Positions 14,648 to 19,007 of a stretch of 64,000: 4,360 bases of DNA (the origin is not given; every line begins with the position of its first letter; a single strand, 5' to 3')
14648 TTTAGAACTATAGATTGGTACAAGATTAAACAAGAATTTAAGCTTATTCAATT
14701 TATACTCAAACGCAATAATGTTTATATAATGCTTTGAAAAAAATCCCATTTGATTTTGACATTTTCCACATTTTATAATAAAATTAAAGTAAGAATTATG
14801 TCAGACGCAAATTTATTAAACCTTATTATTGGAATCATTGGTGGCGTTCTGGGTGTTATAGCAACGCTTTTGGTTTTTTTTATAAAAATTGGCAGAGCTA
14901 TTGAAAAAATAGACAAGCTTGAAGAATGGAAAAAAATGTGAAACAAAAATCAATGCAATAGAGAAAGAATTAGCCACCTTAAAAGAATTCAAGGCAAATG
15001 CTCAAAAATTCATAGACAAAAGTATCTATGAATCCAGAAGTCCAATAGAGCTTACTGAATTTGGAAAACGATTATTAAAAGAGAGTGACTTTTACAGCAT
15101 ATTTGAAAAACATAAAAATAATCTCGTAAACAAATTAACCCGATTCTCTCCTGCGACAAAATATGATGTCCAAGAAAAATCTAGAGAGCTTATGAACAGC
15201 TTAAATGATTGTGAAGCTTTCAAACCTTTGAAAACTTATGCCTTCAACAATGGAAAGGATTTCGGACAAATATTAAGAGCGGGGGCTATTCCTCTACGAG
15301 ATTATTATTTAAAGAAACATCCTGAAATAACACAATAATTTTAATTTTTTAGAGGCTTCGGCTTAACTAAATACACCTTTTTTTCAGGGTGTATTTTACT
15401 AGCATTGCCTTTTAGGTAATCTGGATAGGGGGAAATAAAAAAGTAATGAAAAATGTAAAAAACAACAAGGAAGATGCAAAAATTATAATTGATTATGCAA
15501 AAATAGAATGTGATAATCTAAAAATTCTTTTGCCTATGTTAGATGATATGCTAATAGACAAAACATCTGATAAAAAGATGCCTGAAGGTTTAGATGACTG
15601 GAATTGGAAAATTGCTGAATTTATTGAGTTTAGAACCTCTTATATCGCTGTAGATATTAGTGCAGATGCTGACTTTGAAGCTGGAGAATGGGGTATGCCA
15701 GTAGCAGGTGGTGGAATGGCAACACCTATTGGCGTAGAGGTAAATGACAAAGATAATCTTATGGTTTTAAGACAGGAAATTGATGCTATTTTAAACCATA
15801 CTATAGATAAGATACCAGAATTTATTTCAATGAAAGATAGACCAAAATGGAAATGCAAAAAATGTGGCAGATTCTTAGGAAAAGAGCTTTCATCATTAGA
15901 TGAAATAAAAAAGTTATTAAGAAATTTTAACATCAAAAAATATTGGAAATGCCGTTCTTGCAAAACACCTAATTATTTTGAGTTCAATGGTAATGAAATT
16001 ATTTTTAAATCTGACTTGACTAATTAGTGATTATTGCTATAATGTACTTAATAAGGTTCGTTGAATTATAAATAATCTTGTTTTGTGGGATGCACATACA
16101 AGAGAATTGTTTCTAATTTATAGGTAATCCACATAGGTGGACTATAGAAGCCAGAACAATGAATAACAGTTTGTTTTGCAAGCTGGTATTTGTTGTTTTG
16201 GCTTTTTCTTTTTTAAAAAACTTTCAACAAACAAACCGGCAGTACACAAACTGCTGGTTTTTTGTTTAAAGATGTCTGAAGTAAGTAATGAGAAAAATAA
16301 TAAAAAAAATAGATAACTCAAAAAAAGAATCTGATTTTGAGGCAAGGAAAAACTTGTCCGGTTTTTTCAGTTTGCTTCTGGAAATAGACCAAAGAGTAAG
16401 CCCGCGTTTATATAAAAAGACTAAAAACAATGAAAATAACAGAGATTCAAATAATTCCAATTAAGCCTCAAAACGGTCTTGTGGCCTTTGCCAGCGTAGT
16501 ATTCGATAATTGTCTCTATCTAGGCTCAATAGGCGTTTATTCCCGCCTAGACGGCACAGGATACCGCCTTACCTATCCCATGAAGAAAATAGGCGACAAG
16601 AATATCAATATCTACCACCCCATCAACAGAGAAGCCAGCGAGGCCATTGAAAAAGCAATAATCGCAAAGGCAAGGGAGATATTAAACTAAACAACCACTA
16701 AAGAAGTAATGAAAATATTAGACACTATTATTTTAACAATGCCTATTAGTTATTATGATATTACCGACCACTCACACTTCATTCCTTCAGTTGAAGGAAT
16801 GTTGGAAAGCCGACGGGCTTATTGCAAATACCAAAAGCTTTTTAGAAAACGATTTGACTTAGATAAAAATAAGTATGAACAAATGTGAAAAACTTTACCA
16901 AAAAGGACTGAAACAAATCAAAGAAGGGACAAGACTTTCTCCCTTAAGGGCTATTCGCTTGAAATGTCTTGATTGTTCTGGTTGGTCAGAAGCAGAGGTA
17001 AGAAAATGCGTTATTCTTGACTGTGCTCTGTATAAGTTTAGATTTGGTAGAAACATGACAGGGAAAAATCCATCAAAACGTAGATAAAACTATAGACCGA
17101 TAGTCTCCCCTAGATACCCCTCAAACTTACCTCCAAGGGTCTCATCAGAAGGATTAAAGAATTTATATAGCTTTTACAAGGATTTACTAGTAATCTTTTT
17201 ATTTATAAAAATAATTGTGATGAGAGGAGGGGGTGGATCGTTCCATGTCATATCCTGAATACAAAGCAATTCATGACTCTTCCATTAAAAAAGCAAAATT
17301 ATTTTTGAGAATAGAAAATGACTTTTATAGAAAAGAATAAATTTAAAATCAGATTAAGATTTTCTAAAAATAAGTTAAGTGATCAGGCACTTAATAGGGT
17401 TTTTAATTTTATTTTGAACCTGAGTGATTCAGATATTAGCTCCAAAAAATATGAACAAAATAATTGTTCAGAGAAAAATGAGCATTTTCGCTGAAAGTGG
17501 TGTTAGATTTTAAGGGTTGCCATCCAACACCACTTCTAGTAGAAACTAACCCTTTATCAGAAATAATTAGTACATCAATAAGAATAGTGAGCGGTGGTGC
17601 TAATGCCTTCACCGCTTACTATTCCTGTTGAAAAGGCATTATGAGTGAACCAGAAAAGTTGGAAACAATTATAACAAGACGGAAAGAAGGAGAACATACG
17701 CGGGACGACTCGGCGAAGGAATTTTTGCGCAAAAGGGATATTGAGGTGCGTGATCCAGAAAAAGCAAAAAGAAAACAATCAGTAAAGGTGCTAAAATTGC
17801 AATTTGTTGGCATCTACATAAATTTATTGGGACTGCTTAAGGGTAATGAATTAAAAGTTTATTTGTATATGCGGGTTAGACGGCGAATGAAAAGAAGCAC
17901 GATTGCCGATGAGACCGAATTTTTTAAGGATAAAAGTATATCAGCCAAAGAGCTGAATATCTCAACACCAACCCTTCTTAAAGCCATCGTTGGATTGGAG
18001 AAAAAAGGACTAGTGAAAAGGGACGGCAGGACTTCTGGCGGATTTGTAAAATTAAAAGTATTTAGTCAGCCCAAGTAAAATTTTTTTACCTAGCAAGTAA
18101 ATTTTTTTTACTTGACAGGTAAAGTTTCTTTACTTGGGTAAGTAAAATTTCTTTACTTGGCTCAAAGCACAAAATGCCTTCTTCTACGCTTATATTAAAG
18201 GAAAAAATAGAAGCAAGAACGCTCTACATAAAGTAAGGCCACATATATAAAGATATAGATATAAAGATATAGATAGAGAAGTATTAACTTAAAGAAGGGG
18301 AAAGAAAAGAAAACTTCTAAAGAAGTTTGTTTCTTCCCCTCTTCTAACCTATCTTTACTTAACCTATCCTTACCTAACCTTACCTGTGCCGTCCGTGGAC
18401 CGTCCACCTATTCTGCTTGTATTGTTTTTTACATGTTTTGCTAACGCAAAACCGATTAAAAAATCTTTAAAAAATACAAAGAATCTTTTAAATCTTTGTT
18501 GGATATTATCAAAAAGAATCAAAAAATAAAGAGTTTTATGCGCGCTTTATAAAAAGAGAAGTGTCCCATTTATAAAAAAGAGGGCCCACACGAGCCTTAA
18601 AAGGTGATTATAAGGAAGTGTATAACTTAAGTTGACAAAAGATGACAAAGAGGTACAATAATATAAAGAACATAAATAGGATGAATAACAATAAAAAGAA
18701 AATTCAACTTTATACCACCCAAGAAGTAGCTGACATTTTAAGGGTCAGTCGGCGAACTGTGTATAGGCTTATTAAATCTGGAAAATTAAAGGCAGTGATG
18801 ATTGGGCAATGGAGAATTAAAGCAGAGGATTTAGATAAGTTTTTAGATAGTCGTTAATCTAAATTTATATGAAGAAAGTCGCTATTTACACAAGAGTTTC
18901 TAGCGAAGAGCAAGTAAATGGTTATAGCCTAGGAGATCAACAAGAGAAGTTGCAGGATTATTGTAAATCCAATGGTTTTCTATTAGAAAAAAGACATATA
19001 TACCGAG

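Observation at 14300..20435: AT-rich integrative element with replicon-like module and large serine recombinase; right junction truncates an LTD-repeat gene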

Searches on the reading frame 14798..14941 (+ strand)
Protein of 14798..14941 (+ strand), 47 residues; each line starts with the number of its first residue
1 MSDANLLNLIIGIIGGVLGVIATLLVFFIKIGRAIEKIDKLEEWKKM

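Call 7: search_protein_families(library=pfam, max_evalue=0.01, proteins=[window:14798-14941:+])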
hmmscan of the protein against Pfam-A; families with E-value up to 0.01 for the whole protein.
window:14798-14941:+ (47 aa): 1 family
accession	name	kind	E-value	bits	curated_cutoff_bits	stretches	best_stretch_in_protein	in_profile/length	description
PF13273.12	DUF4064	-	0.0088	16.7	32.1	1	8-29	5-26/102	Protein of unknown function (DUF4064)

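Call 8: search_protein_families(library=phrogs, max_evalue=0.01, proteins=[window:14798-14941:+])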
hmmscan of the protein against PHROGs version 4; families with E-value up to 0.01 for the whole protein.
window:14798-14941:+ (47 aa): 2 families
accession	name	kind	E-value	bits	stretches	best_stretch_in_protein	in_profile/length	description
phrog_9900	-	unknown function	0.0018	19.5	1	4-42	25-63/70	-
phrog_6780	-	unknown function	0.0023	19.3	1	8-37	6-36/114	-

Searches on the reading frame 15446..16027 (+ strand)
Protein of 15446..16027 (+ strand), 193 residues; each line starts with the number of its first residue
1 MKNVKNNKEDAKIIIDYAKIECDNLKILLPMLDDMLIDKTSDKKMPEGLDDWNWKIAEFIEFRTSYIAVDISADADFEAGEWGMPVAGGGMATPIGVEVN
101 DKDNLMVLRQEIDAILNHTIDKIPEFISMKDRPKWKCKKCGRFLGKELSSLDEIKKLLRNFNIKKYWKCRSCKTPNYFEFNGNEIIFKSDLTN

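Call 7: search_protein_families(library=pfam, max_evalue=0.01, proteins=[window:15446-16027:+])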
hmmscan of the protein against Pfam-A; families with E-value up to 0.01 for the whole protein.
window:15446-16027:+ (193 aa): 4 families
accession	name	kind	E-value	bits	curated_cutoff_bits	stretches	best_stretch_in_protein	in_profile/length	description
PF12760.12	Zn_ribbon_IS1595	-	0.0016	18.8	25.4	0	125-142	28-45/46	Transposase zinc-ribbon domain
PF01873.23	eIF-5_eIF-2B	-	0.0066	16.8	27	0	109-176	31-97/117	Domain found in IF2B/IF5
PF09779.14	Ima1_N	-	0.007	17.7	28.9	0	164-183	17-36/132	Ima1 N-terminal domain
PF17283.8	Zn_ribbon_SprT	-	0.0077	16.7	28.1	0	131-145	21-35/38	SprT-like zinc ribbon domain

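Call 8: search_protein_families(library=phrogs, max_evalue=0.01, proteins=[window:15446-16027:+])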
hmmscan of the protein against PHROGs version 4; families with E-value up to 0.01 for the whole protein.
window:15446-16027:+ (193 aa): 1 family
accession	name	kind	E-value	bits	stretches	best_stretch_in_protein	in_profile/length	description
phrog_15471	-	DNA, RNA and nucleotide metabolism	0.0056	17.5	0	100-143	63-111/183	HNH endonuclease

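Call 60: search_protein_families(library=padloc, max_evalue=0.001, proteins=[window:15446-16027:+])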
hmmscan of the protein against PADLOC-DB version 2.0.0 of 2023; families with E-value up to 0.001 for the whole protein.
window:15446-16027:+ (193 aa): 1 family
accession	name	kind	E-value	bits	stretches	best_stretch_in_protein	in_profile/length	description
PDLC02728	PbeC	-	5.7e-05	19.8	1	108-163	316-371/671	PbeC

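Call 75: search_protein_families(library=ncbifam, max_evalue=0.001, proteins=[window:15446-16027:+])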
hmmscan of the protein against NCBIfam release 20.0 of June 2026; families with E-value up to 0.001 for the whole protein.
window:15446-16027:+ (193 aa): 0 families

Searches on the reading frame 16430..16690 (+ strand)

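Call 7: search_protein_families(library=pfam, max_evalue=0.01, proteins=[window:16430-16690:+])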
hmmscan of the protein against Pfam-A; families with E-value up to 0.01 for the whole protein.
window:16430-16690:+ (86 aa): 1 family
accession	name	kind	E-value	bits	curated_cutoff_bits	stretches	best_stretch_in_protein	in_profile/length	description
PF04026.17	SpoVG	-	1.8e-11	44.4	29.6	1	1-80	1-79/82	SpoVG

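Call 8: search_protein_families(library=phrogs, max_evalue=0.01, proteins=[window:16430-16690:+])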
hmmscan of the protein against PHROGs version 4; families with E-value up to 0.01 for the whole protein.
window:16430-16690:+ (86 aa): 0 families

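Call 75: search_protein_families(library=ncbifam, max_evalue=0.001, proteins=[window:16430-16690:+])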
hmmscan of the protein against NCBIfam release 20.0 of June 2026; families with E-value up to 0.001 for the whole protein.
window:16430-16690:+ (86 aa): 1 family
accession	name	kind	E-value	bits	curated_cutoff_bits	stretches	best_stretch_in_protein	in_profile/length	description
NF009749.0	PRK13259.1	equivalog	6.9e-09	35.7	108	1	1-82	1-81/96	septation regulator SpoVG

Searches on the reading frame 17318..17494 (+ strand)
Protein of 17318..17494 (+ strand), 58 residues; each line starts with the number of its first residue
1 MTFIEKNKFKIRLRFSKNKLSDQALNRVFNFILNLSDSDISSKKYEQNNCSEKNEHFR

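Call 8: search_protein_families(library=phrogs, max_evalue=0.01, proteins=[window:17318-17494:+])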
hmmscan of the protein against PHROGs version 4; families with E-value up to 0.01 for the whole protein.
window:17318-17494:+ (58 aa): 0 families

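Call 20: search_protein_families(library=pfam, max_evalue=0.01, proteins=[window:17318-17494:+])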
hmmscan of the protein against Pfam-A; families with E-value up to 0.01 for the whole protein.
window:17318-17494:+ (58 aa): 0 families

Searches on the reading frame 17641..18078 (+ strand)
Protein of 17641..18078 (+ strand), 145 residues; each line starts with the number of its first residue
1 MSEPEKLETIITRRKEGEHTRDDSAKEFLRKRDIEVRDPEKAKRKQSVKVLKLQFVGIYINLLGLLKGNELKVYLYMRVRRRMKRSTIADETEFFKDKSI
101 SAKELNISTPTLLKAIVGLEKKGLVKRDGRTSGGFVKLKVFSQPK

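Call 7: search_protein_families(library=pfam, max_evalue=0.01, proteins=[window:17641-18078:+])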
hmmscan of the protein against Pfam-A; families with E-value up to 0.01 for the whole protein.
window:17641-18078:+ (145 aa): 1 family
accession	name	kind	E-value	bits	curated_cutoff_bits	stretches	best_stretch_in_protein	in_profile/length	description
PF01978.25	TrmB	-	0.0026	18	25.6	0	102-129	29-56/68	Sugar-specific transcriptional regulator TrmB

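Call 8: search_protein_families(library=phrogs, max_evalue=0.01, proteins=[window:17641-18078:+])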
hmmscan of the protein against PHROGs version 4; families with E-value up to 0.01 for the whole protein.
window:17641-18078:+ (145 aa): 1 family
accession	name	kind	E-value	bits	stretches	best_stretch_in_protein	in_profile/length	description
phrog_8102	-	DNA, RNA and nucleotide metabolism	0.0058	16.7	1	68-131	34-94/337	replication initiation protein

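Call 56: find_homologous_proteins(query=window:17641-18078:+, max_evalue=0.001)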
Query window:17641-18078:+ (145 aa): 2 proteins with E <= 0.001 among 36 candidates.
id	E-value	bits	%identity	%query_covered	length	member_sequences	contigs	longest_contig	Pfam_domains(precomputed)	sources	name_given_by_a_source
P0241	3.3e-84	297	100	100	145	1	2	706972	-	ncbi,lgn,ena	-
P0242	2.1e-69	249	86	100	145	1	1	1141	-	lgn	-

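Call 62: search_protein_representatives(protein=window:17641-18078:+)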
Query: 145 residues. Proteins with E-value up to 0.001 (for the whole library): 4; up to 1e-10: 1; up to 1e-30: 1. The best 4 are listed.
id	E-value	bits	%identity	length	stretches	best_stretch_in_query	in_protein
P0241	1.0e-84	297.2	100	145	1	1-145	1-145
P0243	9.6e-06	41.9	35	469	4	101-138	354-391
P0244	1.7e-04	37.9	35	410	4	102-144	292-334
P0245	3.6e-04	36.8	32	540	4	101-137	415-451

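Call 63: predict_structure(protein=window:17641-18078:+)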
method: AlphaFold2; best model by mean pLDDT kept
length: 145 residues; sequences in the alignment: 1
mean_pLDDT: 42.7   pTM: 0.30
mean pLDDT of the five models: 42.7, 39.7, 37.1, 35.6, 34.1
residues with pLDDT >= 90: 0; 70-90: 0; 50-70: 28; < 50: 117
segments of 3 or more residues with pLDDT < 50: 1-57, 61-84, 86-107, 130-135, 140-145
pLDDT, mean of each block of 10 residues (from residue 1): 42 40 42 35 32 41 45 43 42 37 45 56 55 48 34
secondary structure, 60 per line:
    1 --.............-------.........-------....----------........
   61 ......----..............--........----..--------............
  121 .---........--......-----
elements in order: H3-15 H23-31 H39-42 E53-61 H62-66 E71-84 E87-94 H109-121 E125-132 E135-140
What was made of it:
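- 17641..18078 (+): 145-aa HTH-like (putative winged-helix) orphan protein. It probably binds the adjacent repeats. The structure model was poor (calls 56, 62, 63).
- Tried and rejected: The single-sequence AlphaFold model was unusable (pLDDT 42.7), so no fold search was run (calls 56, 62, 63).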

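Call 75: search_protein_families(library=ncbifam, max_evalue=0.001, proteins=[window:17641-18078:+])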
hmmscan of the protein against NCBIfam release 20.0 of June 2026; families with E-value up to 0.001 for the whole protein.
window:17641-18078:+ (145 aa): 1 family
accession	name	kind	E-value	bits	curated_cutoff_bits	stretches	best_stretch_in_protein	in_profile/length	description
TIGR01884.1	cas_HTH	subfamily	0.00032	20.2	60.2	0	102-130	163-191/202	CRISPR-associated CARF protein Csa3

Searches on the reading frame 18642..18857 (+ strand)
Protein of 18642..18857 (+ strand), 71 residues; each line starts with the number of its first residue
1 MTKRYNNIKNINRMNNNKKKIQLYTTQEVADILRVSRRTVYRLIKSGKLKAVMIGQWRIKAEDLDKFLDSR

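Call 7: search_protein_families(library=pfam, max_evalue=0.01, proteins=[window:18642-18857:+])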
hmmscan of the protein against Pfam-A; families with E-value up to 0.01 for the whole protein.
window:18642-18857:+ (71 aa): 12 families
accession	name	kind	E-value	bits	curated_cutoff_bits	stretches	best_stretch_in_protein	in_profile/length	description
PF12728.13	HTH_17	-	1.2e-20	73.9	27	1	23-71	1-50/51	Helix-turn-helix domain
PF13384.12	HTH_23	-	1.9e-06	27.9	24.6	1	23-45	17-39/50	Homeodomain-like domain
PF13551.12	HTH_29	-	0.0002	21.8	28.1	1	25-46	14-35/64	Winged helix-turn helix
PF00376.29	MerR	-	0.00064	19.9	28.2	1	25-51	1-27/38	MerR family regulatory protein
PF08279.18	HTH_11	-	0.0014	18.9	25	1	25-45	17-37/55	HTH domain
PF13309.12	HTH_22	-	0.0017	18.8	29.6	1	26-45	44-63/63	HTH domain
PF13518.12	HTH_28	-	0.0026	18.2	25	1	21-45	10-34/52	Helix-turn-helix domain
PF24964.1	DUF7769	-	0.0033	17.5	27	1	20-48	21-49/55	Domain of unknown function (DUF7769)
PF20432.4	Xre-like-HTH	-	0.0069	17.1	25.8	0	25-49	25-50/63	Antitoxin Xre-like helix-turn-helix domain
PF13545.12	HTH_Crp_2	-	0.0098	16.3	27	0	20-52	18-51/70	Crp-like helix-turn-helix domain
PF02796.21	HTH_7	-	0.0099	16.4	23.8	0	24-42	22-40/45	Helix-turn-helix domain of resolvase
PF21531.3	Rv2175c_wHTH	-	0.0099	16.3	27.1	0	20-52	12-44/57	DNA-binding protein Rv2175c, wHTH domain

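Call 8: search_protein_families(library=phrogs, max_evalue=0.01, proteins=[window:18642-18857:+])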
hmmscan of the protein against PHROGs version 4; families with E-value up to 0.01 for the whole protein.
window:18642-18857:+ (71 aa): 17 families
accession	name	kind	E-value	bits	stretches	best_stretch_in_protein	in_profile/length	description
phrog_66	-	integration and excision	1.9e-13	51.9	1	12-71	82-143/412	excisionase and transcriptional regulator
phrog_6401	-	DNA, RNA and nucleotide metabolism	2e-08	35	1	22-67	8-55/64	DNA binding protein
phrog_2907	-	integration and excision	1.5e-07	32.9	1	23-54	6-37/117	excisionase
phrog_10045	-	DNA, RNA and nucleotide metabolism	7e-07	30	1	19-66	16-65/74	HTH DNA binding protein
phrog_57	-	head and packaging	4.8e-06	27.6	1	14-65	3-56/199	terminase small subunit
phrog_4691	-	integration and excision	3e-05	25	1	24-52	19-47/78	excisionase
phrog_7735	-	integration and excision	7.8e-05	24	1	22-66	4-48/99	excisionase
phrog_1877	-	DNA, RNA and nucleotide metabolism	0.00023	22.1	1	23-69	60-107/129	DNA binding protein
phrog_1840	-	integration and excision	0.00025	22.5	1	21-70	4-55/90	excisionase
phrog_668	-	DNA, RNA and nucleotide metabolism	0.00029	21.5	1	11-69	51-111/181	HTH DNA binding protein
phrog_2474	-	transcription regulation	0.00038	21.4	1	15-52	40-77/118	MerR-like transcriptional regulator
phrog_18815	-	unknown function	0.0022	19.3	1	24-51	15-42/165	-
phrog_989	-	unknown function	0.0025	18.6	1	22-46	5-29/70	-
phrog_4745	-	DNA, RNA and nucleotide metabolism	0.0028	18.5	1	10-55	18-67/107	DNA binding protein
phrog_125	-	DNA, RNA and nucleotide metabolism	0.0036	17.9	1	22-51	178-207/254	DNA invertase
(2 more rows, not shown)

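Call 75: search_protein_families(library=ncbifam, max_evalue=0.001, proteins=[window:18681-18857:+])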
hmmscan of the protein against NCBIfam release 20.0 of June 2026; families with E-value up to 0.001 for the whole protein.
window:18681-18857:+ (58 aa): 5 families
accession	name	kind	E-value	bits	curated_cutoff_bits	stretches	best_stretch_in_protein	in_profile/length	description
TIGR01764.1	excise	domain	1.7e-16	60.3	28.8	1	10-55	1-47/49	excisionase family DNA-binding protein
NF040990.2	MamR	equivalog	2.2e-09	37.5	100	1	6-56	39-90/91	magnetosome protein MamR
NF047737.1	antiphage_MADS1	equivalog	9.3e-08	32.2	80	1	10-54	3-48/49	methylation-associated defense system helix-turn-helix domain-containing protein MAD1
NF033787.1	HTH_BldC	subfamily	2.1e-05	24.3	77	1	10-39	2-31/49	BldC family transcriptional regulator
NF033518.0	transpos_IS607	equivalog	6.2e-05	22.6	110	1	14-56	1-45/187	IS607 family transposase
